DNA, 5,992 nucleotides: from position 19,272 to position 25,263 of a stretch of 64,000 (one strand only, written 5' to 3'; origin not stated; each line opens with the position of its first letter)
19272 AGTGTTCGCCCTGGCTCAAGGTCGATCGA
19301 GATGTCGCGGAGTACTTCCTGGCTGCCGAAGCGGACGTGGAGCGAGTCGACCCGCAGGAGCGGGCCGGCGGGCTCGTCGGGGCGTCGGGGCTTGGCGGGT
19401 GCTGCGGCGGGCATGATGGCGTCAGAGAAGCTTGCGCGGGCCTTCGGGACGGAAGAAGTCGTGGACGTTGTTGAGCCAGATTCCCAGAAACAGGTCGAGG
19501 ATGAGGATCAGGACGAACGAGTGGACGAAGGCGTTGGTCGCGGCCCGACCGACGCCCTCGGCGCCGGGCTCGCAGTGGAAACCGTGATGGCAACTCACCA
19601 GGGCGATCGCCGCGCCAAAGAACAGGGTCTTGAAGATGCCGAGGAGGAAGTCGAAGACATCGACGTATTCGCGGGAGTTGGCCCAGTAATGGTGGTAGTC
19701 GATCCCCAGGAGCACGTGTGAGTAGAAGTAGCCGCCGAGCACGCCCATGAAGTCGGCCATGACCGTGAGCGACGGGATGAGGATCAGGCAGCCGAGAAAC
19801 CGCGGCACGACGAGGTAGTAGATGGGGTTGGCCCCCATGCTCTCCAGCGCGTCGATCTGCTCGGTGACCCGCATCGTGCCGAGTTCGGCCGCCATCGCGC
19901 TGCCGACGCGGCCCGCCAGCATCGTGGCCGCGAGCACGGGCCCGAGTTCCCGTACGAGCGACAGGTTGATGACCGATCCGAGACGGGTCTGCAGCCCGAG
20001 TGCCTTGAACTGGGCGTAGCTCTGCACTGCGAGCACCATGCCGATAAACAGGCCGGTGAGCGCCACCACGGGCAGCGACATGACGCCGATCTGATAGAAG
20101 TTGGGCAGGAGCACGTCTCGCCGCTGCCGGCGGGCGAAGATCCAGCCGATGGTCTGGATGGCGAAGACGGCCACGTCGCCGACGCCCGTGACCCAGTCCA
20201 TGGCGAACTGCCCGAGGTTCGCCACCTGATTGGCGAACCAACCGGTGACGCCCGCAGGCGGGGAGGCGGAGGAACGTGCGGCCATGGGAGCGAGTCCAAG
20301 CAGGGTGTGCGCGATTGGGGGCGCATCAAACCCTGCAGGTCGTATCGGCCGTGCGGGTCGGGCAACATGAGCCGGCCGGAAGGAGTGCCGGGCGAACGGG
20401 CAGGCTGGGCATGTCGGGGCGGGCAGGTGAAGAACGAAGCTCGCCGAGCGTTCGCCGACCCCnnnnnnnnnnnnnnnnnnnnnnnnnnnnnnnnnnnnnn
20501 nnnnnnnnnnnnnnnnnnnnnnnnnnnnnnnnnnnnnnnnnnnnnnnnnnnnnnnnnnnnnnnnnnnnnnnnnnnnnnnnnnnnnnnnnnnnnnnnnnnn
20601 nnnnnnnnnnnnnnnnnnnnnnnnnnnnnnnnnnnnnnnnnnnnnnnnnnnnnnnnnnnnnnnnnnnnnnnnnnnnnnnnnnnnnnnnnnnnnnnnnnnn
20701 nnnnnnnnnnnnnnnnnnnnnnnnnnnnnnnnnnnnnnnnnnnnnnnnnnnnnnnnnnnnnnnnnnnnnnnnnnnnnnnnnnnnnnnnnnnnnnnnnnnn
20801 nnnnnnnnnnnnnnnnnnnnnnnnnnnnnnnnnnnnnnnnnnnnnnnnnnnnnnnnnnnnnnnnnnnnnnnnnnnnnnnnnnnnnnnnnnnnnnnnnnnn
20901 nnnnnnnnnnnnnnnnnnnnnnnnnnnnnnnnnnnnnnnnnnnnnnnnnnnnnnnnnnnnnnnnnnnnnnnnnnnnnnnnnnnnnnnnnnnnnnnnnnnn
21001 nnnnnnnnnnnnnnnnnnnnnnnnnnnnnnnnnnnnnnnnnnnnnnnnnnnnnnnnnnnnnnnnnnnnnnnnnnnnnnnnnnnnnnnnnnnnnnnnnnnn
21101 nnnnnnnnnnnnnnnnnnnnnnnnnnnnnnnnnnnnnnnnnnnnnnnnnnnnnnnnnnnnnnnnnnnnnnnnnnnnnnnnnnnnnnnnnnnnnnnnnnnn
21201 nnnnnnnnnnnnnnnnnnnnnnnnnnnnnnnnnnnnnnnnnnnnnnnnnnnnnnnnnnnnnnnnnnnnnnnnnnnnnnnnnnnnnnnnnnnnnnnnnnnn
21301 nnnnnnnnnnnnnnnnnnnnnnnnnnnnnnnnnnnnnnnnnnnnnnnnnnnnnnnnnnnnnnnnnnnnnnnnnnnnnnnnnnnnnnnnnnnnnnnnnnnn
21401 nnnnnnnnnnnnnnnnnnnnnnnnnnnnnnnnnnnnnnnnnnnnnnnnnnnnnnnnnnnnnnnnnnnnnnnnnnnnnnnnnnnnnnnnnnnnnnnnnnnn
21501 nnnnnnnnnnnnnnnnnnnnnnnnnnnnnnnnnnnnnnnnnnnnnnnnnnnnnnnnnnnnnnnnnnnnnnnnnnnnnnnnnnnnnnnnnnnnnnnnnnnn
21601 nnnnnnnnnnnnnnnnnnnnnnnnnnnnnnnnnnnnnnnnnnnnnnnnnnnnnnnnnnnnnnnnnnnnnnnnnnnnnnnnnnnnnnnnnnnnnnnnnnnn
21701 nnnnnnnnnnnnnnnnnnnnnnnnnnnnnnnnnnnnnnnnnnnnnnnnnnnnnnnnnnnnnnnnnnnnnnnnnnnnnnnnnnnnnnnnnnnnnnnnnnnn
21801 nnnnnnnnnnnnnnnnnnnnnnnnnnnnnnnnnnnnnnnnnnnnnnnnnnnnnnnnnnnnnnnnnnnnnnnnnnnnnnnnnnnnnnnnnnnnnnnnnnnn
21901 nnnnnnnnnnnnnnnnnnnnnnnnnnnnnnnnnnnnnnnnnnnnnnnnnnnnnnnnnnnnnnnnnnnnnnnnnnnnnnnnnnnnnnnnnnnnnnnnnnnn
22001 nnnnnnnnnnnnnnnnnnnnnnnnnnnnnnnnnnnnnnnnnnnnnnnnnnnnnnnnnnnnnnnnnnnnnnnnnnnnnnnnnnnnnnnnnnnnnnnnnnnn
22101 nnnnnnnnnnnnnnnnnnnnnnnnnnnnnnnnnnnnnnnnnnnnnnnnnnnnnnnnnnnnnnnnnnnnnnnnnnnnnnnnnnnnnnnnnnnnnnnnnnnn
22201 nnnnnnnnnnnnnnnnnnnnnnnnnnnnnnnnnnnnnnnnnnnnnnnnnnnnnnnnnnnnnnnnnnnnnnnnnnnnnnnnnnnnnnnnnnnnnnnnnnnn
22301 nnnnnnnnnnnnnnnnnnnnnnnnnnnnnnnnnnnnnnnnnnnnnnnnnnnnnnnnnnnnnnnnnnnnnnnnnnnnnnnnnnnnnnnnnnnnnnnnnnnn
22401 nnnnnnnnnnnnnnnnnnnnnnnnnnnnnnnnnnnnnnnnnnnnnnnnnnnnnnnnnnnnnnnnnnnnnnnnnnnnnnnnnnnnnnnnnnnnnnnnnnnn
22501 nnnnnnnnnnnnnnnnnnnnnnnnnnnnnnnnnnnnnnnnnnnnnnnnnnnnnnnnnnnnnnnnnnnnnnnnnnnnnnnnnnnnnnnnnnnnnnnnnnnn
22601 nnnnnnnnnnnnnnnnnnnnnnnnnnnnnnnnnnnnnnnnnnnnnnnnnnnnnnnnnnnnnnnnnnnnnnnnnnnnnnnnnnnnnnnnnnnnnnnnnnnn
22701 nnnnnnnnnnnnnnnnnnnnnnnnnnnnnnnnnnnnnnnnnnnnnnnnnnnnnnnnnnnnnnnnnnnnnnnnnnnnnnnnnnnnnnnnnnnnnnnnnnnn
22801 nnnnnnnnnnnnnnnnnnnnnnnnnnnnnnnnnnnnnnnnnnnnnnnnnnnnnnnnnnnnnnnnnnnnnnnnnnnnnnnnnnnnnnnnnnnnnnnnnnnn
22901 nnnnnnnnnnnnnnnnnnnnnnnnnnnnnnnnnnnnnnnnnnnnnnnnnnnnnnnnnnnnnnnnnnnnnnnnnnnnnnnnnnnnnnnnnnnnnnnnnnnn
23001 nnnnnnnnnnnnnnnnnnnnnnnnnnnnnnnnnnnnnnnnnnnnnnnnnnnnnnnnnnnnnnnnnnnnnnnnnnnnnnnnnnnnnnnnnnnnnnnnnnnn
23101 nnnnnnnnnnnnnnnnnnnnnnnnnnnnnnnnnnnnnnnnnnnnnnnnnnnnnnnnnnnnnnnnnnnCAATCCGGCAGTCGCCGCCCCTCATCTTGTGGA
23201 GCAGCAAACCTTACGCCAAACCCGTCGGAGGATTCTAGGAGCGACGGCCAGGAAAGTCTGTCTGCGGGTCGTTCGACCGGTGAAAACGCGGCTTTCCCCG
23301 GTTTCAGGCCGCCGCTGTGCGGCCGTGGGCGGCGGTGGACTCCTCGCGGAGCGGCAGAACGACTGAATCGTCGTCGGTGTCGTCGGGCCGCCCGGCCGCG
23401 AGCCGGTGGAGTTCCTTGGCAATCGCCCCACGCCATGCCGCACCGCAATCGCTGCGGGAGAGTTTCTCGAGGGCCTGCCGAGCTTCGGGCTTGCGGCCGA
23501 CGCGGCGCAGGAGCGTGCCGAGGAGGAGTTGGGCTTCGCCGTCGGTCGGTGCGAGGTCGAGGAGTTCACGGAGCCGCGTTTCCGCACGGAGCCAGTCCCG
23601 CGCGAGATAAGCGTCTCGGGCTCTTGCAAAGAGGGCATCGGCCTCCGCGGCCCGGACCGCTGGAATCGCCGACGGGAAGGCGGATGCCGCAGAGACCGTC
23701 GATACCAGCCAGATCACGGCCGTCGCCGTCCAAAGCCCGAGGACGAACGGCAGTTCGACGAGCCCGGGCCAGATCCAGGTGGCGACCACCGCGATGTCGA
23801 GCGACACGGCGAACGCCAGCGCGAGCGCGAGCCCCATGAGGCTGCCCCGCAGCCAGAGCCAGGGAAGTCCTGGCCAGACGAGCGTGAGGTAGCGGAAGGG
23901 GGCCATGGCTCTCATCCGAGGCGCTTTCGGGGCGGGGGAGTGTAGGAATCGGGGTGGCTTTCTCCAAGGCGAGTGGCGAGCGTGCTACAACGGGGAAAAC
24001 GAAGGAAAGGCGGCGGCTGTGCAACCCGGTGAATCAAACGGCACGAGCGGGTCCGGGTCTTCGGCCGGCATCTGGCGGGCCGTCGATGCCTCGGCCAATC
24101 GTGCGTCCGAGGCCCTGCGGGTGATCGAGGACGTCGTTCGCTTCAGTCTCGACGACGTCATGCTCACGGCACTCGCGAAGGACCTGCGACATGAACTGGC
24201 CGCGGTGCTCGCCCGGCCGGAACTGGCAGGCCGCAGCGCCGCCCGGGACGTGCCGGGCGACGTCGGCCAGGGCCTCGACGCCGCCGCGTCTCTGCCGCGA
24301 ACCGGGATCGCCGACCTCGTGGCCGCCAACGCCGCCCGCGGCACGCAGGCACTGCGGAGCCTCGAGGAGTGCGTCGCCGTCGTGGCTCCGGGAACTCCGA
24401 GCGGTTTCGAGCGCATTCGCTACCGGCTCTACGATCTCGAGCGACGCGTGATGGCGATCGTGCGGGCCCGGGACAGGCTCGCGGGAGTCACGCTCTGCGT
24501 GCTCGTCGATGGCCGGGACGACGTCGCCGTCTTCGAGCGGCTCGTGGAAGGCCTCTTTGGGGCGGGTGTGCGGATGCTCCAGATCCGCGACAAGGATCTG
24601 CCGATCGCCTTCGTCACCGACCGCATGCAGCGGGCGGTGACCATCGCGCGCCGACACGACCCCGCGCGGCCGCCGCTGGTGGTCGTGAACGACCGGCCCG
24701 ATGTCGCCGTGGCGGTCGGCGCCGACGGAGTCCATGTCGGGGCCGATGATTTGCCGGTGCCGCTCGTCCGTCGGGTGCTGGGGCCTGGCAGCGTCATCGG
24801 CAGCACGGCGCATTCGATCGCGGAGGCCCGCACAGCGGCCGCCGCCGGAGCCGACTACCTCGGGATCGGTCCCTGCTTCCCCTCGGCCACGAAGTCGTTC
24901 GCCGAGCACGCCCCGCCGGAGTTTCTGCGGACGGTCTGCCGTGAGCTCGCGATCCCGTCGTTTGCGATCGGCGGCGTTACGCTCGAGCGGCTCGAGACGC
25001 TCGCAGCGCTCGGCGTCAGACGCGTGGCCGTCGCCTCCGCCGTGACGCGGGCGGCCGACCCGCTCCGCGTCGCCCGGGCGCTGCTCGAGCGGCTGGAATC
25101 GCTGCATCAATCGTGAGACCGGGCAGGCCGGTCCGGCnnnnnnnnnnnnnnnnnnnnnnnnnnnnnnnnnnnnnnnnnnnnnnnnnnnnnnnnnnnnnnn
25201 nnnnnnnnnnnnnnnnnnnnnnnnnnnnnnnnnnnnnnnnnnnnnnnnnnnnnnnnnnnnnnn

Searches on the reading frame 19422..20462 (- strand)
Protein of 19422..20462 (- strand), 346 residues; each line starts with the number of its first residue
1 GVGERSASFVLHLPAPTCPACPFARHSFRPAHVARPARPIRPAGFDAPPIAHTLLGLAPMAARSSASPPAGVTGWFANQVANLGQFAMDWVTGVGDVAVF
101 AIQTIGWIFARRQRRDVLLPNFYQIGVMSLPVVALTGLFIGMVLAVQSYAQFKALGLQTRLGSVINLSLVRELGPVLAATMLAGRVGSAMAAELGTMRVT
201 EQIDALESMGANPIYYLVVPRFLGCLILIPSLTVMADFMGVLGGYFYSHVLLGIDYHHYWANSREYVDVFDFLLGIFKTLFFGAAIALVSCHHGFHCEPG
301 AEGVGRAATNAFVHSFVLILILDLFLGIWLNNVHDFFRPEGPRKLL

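Call 6: search_protein_families(library=pfam, proteins=[window:19422-20462:-], max_evalue=0.001)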
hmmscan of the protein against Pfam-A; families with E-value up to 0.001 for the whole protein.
window:19422-20462:- (346 aa): 1 family
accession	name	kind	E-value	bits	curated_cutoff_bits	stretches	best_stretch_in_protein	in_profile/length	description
PF02405.21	MlaE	-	2.4e-82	276.1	22.5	1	121-326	4-209/212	Permease MlaE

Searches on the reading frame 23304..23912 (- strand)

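Call 55: search_protein_families(library=pfam, proteins=[window:23304-23912:-], max_evalue=0.00001)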
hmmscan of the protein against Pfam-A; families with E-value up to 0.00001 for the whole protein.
window:23304-23912:- (202 aa): 1 family
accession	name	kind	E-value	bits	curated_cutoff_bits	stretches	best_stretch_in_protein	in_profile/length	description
PF14559.12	TPR_19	-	1.8e-06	28.6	25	1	104-166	4-67/68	Tetratricopeptide repeat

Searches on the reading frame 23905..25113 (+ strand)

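Call 55: search_protein_families(library=pfam, proteins=[window:23905-25113:+], max_evalue=0.00001)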
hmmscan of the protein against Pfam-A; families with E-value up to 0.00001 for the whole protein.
window:23905-25113:+ (403 aa): 2 families
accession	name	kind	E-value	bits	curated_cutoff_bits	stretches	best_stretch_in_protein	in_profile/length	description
PF02581.23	TMP-TENI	-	5.8e-47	159.8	27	1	198-380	2-180/180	Thiamine monophosphate synthase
PF17792.6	ThiD2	-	2.2e-32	112.5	23.5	1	58-180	1-123/124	ThiD2 family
